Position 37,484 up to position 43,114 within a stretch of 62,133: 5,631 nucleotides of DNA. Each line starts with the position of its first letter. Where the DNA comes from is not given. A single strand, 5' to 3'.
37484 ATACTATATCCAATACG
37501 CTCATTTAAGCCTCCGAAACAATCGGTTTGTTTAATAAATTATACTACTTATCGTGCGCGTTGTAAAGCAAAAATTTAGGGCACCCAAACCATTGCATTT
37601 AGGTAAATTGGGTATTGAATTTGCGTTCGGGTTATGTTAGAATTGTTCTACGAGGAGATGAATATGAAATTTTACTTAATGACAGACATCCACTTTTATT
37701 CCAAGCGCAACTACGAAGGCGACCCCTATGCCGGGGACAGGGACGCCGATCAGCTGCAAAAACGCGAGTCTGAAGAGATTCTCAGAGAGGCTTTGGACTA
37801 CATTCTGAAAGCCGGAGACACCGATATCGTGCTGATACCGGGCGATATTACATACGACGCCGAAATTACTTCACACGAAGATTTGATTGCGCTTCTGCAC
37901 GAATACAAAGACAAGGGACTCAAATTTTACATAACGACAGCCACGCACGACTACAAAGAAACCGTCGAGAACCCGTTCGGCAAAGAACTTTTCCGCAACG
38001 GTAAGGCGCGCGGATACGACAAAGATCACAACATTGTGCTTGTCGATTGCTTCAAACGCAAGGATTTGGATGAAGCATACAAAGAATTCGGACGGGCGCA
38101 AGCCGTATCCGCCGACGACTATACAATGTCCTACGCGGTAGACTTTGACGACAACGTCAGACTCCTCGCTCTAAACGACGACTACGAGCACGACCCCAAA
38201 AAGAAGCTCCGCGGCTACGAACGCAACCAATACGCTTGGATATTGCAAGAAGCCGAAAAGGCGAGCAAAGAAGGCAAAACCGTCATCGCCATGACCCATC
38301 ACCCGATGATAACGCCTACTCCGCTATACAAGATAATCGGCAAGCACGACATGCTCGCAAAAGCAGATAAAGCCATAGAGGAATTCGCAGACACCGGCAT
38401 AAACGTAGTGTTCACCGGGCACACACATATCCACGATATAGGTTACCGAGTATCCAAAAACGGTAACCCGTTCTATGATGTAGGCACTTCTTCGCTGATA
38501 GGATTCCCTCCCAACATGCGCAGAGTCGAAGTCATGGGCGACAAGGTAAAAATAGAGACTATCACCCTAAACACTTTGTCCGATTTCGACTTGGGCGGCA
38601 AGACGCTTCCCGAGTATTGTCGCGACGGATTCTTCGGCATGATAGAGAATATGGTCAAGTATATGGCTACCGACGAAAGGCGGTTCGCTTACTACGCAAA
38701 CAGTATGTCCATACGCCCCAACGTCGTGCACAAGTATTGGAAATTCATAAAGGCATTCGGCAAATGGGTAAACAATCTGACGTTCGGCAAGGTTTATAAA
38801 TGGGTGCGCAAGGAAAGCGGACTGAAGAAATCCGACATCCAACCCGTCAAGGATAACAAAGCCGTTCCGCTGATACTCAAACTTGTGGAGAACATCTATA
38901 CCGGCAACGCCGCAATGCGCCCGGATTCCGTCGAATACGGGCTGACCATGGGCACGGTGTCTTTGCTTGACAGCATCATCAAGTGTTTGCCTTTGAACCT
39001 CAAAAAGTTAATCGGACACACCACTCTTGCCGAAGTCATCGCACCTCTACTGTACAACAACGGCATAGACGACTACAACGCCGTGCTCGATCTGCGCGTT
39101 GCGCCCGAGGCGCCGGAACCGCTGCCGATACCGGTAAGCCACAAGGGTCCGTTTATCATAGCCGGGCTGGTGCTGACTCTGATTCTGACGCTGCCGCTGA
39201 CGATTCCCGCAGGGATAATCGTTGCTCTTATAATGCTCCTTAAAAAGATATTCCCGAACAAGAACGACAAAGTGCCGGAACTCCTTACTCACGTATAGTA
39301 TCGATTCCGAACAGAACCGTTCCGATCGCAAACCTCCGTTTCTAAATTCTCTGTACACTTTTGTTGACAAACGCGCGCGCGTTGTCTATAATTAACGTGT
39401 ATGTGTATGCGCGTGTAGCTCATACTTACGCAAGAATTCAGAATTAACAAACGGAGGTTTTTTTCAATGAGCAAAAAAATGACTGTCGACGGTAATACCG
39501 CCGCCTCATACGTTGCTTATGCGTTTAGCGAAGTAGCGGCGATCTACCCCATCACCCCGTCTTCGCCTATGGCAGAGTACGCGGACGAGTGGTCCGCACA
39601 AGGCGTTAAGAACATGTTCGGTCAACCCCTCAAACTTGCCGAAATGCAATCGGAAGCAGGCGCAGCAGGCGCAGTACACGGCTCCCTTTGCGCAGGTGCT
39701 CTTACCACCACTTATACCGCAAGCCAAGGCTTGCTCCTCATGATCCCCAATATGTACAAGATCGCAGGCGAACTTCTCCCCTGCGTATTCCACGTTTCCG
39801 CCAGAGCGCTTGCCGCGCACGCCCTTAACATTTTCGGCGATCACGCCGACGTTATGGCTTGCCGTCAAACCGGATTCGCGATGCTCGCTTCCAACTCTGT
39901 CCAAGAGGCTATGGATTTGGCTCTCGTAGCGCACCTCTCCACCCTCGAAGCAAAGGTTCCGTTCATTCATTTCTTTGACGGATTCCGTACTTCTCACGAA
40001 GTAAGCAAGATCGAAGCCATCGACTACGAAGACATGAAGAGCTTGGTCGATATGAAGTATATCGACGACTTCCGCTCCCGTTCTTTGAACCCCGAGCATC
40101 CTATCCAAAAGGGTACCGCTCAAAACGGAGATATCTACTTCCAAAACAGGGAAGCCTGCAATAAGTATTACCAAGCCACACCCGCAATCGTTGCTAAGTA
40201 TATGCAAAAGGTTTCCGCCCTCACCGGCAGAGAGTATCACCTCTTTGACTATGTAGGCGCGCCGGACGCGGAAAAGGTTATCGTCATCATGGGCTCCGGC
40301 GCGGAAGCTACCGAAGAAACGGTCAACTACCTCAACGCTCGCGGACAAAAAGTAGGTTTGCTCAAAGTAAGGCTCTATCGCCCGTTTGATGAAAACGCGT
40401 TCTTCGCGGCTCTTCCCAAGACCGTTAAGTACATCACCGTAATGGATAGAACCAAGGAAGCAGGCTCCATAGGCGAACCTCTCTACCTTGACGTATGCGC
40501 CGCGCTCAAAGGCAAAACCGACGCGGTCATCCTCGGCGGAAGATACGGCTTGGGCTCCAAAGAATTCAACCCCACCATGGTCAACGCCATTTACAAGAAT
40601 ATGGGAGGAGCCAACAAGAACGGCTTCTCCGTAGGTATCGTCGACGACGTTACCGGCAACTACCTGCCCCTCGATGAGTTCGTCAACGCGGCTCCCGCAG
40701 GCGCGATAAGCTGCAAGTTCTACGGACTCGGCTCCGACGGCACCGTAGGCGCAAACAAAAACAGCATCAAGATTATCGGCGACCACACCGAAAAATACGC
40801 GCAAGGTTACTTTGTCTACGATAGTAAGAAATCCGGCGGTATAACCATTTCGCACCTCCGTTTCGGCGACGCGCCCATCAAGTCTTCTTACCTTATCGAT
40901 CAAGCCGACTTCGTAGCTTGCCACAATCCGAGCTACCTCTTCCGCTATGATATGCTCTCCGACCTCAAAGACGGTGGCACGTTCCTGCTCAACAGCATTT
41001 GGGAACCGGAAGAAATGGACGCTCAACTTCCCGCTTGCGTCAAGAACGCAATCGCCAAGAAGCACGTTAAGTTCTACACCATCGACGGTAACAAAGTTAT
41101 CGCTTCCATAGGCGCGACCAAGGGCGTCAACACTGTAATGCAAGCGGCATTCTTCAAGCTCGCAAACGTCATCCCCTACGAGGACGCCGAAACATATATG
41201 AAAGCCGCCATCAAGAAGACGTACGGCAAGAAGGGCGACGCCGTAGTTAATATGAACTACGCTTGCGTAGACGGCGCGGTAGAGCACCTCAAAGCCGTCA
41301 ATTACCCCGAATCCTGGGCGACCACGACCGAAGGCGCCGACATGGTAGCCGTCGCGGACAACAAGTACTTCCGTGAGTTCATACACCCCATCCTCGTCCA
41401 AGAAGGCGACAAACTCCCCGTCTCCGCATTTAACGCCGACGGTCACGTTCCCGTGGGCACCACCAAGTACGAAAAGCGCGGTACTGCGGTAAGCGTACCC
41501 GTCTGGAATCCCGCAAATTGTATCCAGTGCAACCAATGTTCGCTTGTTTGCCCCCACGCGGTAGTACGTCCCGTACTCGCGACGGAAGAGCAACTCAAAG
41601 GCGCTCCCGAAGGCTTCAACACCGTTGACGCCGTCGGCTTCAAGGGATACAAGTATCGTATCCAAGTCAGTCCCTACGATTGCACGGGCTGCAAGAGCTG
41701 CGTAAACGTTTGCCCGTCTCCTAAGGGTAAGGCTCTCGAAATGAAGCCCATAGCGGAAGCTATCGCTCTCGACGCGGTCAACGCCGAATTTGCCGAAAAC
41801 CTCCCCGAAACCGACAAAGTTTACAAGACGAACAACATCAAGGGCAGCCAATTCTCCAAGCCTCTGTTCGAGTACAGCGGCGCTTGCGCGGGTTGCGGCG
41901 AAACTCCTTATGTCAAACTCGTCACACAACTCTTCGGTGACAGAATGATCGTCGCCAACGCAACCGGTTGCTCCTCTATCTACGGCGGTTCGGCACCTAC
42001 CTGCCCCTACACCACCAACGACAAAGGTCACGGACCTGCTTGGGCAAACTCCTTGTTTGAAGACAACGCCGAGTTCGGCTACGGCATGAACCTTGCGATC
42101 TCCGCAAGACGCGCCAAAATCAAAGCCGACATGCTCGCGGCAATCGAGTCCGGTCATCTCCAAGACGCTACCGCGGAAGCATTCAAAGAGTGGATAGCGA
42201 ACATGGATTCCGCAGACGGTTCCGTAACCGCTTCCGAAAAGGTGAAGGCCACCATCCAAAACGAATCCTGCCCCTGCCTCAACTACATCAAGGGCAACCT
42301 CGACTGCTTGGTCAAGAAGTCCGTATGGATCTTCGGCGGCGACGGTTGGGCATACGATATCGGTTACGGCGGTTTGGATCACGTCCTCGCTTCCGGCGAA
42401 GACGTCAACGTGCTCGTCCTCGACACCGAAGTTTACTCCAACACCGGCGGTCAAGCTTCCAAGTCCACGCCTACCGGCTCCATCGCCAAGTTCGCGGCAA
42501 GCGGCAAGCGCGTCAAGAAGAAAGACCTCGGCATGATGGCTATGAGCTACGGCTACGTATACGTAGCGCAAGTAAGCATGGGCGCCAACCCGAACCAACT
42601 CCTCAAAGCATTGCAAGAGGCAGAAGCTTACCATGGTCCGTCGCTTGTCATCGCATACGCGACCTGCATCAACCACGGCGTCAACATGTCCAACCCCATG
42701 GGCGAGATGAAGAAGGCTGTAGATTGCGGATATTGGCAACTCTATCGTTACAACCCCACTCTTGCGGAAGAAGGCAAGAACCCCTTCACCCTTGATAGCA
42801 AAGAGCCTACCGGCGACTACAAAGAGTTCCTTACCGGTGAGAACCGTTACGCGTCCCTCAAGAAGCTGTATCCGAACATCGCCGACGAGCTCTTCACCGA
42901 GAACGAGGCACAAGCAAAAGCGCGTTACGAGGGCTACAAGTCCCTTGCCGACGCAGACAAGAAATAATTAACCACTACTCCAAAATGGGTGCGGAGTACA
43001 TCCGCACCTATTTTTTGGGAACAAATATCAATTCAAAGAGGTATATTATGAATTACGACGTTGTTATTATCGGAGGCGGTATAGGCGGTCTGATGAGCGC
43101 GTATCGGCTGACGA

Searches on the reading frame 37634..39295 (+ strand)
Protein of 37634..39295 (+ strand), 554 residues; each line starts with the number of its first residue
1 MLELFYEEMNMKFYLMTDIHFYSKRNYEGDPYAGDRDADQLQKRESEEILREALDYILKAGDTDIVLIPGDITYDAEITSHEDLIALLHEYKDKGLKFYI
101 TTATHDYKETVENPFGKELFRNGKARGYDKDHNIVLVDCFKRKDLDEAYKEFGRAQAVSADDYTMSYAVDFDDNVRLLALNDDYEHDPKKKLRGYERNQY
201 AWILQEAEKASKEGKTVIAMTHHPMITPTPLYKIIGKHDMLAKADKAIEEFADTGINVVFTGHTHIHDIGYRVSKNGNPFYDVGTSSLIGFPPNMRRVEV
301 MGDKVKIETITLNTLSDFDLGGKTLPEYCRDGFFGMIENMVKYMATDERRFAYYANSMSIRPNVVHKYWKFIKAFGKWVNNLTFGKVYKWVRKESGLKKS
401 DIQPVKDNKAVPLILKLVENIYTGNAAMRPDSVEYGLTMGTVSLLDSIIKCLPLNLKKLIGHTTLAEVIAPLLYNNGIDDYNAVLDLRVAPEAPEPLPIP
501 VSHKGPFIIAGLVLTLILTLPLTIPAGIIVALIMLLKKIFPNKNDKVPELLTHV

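Call 85: search_protein_families(library=pfam, proteins=[window:37634-39295:+], max_evalue=0.00001)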
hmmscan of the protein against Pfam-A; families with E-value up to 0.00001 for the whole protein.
window:37634-39295:+ (554 aa): 1 family
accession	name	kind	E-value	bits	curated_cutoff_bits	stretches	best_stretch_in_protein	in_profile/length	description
PF00149.33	Metallophos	-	5.3e-12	47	21.5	1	11-266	1-190/191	Calcineurin-like phosphoesterase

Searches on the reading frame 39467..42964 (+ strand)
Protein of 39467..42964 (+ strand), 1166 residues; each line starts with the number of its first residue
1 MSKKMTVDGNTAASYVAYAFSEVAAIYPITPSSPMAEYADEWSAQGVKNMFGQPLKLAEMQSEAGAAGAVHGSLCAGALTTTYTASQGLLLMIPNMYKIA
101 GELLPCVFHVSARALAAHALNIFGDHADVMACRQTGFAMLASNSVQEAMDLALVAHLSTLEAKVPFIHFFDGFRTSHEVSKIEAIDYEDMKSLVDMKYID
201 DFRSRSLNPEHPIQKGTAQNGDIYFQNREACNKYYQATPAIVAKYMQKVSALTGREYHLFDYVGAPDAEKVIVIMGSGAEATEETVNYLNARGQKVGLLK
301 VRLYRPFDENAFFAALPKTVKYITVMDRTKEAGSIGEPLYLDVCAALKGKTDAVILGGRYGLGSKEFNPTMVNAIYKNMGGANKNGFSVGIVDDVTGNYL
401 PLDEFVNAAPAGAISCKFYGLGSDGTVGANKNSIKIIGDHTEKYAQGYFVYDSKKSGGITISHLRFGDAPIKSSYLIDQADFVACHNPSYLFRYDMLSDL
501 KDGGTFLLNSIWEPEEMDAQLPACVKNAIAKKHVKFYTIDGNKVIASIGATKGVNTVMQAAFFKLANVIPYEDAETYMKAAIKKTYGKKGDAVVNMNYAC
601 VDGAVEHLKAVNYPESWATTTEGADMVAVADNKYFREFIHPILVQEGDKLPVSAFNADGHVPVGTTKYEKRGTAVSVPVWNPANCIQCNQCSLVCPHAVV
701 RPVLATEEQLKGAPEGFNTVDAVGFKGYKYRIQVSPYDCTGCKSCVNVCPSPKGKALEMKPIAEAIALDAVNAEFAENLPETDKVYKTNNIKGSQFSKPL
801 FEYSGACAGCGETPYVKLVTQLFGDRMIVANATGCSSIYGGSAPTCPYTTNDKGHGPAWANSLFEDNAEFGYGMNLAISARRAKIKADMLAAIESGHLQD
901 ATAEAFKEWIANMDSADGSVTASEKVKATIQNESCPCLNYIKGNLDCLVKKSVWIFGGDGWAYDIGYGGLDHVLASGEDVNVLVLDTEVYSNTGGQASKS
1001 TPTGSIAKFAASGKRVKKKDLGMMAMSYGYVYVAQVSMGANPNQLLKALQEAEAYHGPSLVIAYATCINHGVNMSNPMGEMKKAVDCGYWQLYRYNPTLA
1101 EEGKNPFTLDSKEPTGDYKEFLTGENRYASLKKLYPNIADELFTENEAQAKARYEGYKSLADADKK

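Call 87: search_protein_families(library=pfam, proteins=[window:39467-42964:+], max_evalue=0.00001)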
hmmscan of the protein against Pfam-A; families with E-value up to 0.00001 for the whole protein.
window:39467-42964:+ (1166 aa): 15 families
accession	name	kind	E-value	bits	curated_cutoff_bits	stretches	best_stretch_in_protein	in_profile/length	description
PF01855.24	POR_N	-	3.7e-81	272.7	27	1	16-246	2-230/231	Pyruvate flavodoxin/ferredoxin oxidoreductase, thiamine diP-bdg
PF01558.24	POR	-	2.3e-33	116.2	27.4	1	422-605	1-172/173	Pyruvate ferredoxin/flavodoxin oxidoreductase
PF10371.14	EKR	-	1.2e-15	57.5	27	1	633-674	14-55/55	Domain of unknown function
PF17147.9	PFOR_II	-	1.7e-14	54.4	27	1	268-368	1-98/102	Pyruvate:ferredoxin oxidoreductase core domain II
PF02775.26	TPP_enzyme_C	-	8.5e-11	42.3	21.9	1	950-1062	46-150/151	Thiamine pyrophosphate enzyme, C-terminal TPP binding domain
PF14697.11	Fer4_21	-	8.3e-09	35.9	35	0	719-751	22-53/59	4Fe-4S dicluster domain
PF12838.12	Fer4_7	-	4e-08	34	27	1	684-751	1-50/52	4Fe-4S dicluster domain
PF13237.11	Fer4_10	-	5.2e-08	33.1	25.5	1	681-750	5-53/53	4Fe-4S dicluster domain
PF12837.12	Fer4_6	-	5.2e-07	29.8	25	0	677-699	1-23/24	4Fe-4S binding domain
PF13183.11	Fer4_8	-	1.1e-06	29.5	27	1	684-751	4-66/68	4Fe-4S dicluster domain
PF12797.12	Fer4_2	-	1.3e-06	28.4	24.5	0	734-751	5-22/22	4Fe-4S binding domain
PF13187.11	Fer4_9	-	4.5e-06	27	27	0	684-751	1-49/52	4Fe-4S dicluster domain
PF13484.11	Fer4_16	-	5.1e-06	27.6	30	1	684-750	1-64/66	4Fe-4S double cluster binding domain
PF00037.32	Fer4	-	5.1e-06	26.5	21.1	0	678-699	1-22/24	4Fe-4S binding domain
PF13534.11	Fer4_17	-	9e-06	26.6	22.2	0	683-698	44-59/61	4Fe-4S dicluster domain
